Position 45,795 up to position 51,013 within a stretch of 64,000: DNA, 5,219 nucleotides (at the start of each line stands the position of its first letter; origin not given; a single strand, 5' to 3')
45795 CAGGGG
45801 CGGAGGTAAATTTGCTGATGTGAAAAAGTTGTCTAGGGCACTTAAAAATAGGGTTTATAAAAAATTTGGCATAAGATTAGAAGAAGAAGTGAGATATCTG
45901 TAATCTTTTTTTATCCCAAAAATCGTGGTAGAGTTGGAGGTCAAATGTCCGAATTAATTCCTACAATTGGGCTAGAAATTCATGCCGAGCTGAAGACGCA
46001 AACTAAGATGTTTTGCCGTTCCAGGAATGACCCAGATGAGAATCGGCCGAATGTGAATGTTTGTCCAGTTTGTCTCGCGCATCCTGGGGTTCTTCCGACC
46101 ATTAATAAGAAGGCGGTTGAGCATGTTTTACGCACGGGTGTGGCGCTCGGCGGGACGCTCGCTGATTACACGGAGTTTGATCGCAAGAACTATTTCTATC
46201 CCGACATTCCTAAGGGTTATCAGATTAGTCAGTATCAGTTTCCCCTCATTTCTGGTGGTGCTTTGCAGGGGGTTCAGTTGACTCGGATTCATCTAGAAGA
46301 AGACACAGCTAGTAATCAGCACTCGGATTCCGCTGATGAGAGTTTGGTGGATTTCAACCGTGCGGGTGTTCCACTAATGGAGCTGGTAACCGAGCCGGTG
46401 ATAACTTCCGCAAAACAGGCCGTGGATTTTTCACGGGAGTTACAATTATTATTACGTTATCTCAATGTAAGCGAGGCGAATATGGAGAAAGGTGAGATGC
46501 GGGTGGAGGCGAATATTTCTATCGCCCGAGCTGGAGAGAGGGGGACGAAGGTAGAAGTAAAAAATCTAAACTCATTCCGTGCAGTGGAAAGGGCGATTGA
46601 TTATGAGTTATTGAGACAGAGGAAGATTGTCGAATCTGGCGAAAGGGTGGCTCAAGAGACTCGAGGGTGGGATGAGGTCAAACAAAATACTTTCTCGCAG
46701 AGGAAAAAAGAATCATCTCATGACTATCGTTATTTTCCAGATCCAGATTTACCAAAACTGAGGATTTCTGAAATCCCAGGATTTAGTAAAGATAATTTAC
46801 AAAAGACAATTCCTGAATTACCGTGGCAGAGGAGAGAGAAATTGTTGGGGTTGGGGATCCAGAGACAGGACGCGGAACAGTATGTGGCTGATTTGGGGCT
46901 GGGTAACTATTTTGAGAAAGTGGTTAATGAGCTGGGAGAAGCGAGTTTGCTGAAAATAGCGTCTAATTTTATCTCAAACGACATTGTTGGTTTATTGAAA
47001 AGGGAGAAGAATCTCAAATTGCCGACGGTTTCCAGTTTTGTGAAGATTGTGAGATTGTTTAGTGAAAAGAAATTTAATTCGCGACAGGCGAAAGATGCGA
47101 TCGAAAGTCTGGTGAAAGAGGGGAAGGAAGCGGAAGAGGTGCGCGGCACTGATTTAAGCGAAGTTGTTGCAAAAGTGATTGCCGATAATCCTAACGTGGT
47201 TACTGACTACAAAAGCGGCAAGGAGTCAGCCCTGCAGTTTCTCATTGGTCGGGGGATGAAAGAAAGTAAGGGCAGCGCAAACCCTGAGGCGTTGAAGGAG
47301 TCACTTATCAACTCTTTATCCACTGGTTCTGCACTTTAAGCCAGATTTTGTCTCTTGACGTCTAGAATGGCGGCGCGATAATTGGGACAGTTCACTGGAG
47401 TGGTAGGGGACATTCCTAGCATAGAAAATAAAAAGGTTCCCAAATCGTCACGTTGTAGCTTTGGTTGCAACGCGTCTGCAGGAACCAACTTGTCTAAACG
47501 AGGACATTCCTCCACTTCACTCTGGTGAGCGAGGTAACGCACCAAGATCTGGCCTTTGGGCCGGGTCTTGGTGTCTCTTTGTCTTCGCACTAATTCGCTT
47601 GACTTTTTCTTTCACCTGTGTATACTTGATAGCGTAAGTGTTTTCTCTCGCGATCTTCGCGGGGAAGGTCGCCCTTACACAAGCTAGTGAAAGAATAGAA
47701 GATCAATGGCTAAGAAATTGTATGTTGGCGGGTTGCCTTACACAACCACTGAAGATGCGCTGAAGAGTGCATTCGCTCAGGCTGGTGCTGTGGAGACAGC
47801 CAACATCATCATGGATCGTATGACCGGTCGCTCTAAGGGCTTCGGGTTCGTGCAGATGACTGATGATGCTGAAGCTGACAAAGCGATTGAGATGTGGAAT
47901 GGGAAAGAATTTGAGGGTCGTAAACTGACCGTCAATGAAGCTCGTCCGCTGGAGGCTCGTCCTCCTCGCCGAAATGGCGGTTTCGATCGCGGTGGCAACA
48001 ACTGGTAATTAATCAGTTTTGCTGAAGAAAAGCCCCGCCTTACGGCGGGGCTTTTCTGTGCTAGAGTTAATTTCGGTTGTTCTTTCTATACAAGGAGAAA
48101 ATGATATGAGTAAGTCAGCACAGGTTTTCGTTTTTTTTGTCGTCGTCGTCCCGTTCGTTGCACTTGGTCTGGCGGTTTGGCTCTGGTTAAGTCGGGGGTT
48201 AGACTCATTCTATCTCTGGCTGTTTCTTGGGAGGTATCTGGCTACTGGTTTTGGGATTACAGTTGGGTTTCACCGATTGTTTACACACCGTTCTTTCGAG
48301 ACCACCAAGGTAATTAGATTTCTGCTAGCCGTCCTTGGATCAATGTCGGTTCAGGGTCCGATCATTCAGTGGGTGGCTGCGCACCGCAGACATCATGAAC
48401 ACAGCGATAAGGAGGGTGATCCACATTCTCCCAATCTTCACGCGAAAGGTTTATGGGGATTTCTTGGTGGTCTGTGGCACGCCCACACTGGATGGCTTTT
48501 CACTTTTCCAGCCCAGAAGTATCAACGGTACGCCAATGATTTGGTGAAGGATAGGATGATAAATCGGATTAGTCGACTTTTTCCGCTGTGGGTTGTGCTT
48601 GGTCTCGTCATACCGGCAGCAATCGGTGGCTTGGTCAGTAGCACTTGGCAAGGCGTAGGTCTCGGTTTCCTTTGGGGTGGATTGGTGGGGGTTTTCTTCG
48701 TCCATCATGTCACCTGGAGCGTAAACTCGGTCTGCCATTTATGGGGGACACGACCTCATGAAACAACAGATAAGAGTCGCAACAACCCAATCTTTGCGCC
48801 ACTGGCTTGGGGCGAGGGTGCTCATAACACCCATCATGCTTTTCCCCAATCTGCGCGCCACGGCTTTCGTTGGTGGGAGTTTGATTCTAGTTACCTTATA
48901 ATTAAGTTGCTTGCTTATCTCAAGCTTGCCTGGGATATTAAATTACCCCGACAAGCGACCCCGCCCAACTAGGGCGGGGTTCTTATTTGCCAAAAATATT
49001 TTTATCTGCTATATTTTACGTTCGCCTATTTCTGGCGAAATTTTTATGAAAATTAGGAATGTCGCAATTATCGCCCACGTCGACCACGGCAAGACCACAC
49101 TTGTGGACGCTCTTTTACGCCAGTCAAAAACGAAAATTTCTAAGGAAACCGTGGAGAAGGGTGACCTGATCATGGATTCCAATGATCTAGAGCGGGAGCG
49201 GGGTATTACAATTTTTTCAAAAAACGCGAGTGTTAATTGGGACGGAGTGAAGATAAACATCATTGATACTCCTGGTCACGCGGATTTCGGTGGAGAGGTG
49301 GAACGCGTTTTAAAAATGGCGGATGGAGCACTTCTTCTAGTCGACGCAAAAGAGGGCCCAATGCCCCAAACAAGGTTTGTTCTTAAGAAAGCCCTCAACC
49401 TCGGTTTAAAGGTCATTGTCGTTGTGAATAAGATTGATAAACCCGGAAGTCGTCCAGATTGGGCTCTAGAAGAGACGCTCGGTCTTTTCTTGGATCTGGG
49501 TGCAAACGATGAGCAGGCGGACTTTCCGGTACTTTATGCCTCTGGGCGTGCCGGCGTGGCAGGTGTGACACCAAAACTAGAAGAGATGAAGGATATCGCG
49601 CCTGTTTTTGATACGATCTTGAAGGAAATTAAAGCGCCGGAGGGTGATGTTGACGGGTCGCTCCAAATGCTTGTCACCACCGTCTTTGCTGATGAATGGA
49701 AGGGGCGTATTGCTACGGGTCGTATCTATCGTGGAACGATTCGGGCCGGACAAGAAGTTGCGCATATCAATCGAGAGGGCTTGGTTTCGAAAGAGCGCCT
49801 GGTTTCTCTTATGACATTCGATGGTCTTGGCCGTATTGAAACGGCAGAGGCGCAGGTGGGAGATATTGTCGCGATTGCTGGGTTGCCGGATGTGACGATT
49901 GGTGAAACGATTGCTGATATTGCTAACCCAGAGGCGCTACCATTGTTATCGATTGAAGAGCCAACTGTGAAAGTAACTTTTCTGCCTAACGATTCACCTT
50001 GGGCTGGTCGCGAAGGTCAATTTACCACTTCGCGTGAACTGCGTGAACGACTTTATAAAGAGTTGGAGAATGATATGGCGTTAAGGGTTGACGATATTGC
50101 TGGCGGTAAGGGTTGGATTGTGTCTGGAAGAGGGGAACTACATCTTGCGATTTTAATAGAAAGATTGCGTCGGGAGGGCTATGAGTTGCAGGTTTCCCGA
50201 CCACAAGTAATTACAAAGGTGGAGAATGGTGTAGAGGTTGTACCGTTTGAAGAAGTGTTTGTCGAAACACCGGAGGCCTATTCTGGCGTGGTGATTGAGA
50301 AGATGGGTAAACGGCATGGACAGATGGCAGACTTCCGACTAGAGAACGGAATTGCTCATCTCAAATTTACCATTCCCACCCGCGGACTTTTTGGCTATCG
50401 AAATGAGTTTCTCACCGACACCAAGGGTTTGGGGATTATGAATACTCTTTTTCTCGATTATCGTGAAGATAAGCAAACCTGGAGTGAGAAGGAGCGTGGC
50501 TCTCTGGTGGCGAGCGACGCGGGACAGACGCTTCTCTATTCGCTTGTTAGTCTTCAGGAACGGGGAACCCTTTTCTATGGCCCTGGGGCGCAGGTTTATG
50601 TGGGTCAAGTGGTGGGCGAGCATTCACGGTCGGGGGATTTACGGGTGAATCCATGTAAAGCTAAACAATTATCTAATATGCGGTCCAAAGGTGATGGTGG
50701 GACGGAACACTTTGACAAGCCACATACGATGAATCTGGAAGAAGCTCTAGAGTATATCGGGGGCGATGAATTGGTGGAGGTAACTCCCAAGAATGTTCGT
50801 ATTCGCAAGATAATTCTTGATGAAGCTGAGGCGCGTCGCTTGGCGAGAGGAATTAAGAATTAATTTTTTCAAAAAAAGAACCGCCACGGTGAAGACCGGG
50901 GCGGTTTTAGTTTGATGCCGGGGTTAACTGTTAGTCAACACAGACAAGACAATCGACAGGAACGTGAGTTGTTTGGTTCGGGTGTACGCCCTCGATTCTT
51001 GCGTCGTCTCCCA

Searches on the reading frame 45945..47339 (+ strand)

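Call 64: search_protein_families(library=pfam, proteins=[window:45945-47339:+], max_evalue=0.0001)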
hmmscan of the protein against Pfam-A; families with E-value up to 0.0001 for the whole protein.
window:45945-47339:+ (464 aa): 2 families
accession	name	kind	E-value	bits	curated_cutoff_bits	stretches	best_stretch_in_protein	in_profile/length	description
PF02934.20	GatB_N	-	6.1e-105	350.8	23.4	1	7-276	2-273/277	GatB/GatE catalytic domain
PF02637.23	GatB_Yqey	-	3.1e-23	82.7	27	1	321-457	1-147/148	GatB domain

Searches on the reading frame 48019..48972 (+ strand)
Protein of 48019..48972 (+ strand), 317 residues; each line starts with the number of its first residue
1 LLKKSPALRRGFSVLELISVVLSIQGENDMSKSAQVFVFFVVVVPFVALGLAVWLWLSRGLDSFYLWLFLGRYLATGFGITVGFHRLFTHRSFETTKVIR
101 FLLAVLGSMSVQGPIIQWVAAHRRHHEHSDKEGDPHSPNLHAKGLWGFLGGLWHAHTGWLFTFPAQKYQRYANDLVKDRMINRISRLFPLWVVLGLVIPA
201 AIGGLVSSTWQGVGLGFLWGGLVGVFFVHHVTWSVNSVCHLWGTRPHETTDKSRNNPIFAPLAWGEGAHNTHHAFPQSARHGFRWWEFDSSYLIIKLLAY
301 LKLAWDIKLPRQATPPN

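Call 64: search_protein_families(library=pfam, proteins=[window:48019-48972:+], max_evalue=0.0001)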
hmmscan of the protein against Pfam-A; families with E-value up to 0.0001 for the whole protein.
window:48019-48972:+ (317 aa): 1 family
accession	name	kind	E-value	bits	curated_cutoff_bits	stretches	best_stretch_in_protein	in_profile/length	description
PF00487.30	FA_desaturase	-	1.6e-19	71.1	29.7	1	67-289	3-232/253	Fatty acid desaturase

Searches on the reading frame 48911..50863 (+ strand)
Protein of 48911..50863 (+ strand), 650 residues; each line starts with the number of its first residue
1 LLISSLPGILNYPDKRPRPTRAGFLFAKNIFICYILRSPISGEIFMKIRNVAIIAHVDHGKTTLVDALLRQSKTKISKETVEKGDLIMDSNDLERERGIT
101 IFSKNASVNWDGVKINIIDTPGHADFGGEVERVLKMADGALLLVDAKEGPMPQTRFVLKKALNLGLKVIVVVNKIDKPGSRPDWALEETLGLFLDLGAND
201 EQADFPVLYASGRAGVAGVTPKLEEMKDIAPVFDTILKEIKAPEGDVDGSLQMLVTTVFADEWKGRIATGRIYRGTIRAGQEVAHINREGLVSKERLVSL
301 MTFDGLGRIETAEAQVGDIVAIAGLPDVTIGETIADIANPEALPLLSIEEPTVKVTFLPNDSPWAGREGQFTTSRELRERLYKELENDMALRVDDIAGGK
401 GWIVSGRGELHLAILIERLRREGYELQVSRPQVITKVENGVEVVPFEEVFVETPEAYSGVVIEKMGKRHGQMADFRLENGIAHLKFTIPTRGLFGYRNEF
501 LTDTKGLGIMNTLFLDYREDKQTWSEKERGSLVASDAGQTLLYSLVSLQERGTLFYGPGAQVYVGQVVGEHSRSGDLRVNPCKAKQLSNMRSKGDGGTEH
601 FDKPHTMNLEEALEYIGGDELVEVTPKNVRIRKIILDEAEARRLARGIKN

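Call 64: search_protein_families(library=pfam, proteins=[window:48911-50863:+], max_evalue=0.0001)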
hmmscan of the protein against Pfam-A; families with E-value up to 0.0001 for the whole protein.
window:48911-50863:+ (650 aa): 7 families
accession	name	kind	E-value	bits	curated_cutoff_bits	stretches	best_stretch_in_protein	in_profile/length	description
PF00009.33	GTP_EFTU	-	1.4e-55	188.3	26.5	1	47-228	2-184/188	Elongation factor Tu GTP binding domain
PF21018.2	BipA_C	-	5.2e-41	139.3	23.8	1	529-637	1-109/110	TypA/BipA C-terminal domain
PF00679.30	EFG_C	-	4.2e-16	59.2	27.9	1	445-519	5-80/89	Elongation factor G C-terminus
PF03144.31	GTP_EFTU_D2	-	3.2e-14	53.5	30.3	1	265-335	1-73/73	Elongation factor Tu domain 2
PF22042.2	EF-G_D2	-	1.2e-09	38.6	27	1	252-335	3-82/84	Elongation factor G domain 2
PF01926.29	MMR_HSR1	-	4.9e-08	33.5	21.9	1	51-174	2-113/113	50S ribosome-binding GTPase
PF14492.12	EFG_III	-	8.8e-07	29.3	27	1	375-426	19-71/75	Elongation Factor G, domain III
